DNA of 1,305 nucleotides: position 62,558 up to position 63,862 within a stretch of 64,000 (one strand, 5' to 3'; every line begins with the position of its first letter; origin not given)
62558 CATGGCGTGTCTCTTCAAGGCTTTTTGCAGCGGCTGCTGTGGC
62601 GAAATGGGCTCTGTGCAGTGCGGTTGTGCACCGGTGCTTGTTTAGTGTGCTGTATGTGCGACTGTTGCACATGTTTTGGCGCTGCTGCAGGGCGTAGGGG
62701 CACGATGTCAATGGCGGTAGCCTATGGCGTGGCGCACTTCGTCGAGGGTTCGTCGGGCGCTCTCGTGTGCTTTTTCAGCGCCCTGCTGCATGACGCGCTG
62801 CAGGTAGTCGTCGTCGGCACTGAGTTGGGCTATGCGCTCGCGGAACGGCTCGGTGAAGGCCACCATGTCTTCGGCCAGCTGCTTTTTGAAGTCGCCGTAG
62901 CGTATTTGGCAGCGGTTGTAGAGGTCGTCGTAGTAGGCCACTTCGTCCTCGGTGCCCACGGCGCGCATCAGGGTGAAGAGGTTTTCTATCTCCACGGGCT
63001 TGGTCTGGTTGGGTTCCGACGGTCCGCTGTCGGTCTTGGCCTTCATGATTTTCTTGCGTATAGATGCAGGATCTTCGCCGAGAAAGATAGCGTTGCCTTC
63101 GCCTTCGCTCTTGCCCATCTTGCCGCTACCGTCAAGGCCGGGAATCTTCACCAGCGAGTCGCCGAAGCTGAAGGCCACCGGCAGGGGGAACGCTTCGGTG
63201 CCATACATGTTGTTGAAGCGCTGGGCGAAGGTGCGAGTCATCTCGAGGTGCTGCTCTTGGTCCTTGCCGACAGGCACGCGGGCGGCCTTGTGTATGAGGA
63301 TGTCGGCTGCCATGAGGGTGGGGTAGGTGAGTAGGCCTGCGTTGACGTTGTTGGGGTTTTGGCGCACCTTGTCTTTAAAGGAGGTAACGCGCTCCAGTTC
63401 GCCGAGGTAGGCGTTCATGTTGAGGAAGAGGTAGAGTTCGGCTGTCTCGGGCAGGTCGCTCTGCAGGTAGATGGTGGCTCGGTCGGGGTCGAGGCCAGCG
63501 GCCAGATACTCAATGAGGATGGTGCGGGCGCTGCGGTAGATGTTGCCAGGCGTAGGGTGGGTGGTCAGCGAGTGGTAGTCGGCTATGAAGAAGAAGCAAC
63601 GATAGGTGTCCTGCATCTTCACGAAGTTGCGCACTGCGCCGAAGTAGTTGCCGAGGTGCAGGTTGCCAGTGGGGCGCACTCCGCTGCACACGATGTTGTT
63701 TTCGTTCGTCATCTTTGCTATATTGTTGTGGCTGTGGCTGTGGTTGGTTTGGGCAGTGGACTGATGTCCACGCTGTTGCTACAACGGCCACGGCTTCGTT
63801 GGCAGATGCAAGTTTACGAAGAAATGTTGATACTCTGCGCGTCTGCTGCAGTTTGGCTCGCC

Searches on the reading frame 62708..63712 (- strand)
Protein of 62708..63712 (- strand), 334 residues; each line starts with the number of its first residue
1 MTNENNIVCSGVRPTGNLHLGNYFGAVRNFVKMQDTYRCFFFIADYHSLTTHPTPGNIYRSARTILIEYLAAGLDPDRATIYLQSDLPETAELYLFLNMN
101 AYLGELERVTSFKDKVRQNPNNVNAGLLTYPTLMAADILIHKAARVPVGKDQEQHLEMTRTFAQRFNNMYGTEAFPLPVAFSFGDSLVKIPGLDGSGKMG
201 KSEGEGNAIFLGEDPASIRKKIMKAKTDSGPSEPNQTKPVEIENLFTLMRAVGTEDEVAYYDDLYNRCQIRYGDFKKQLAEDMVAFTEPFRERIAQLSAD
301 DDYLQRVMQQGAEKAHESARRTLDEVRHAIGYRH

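Call 36: find_encoding_contigs(protein=window:62708-63712:-, flank=10000, max_places=3)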
Protein window:62708-63712:- (334 aa): 7 contigs read that carry it; 1 place shown.
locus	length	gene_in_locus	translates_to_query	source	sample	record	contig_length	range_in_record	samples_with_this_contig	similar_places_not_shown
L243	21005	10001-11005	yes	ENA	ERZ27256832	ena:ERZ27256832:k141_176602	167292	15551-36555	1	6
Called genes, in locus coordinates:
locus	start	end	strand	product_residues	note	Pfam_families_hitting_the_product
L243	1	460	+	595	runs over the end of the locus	PF00009:GTP_EFTU, PF00071:Ras (weak), PF03144:GTP_EFTU_D2, PF22042:EF-G_D2 (weak), PF14492:EFG_III (faint), PF00679:EFG_C, PF06421:LepA_C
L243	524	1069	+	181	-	PF25589:DUF7935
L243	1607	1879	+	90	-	-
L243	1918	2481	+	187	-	PF08207:EFP_N, PF01132:EFP, PF09285:Elong-fact-P_C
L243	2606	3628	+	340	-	PF04389:Peptidase_M28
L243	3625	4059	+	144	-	-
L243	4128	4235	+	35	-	-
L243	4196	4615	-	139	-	PF01242:PTPS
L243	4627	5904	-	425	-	PF06689:zf-C4_ClpX, PF00493:MCM (weak), PF00158:Sigma54_activat (faint), PF00004:AAA, PF07724:AAA_2, PF07728:AAA_5 (faint), PF10431:ClpB_D2-small (weak)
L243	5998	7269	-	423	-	PF01098:FTSW_RODA_SPOVE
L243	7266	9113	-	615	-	PF03717:PBP_dimer, PF00905:Transpeptidase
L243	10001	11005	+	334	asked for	PF00579:tRNA-synt_1b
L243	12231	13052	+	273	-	-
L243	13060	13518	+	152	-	-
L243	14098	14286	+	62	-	-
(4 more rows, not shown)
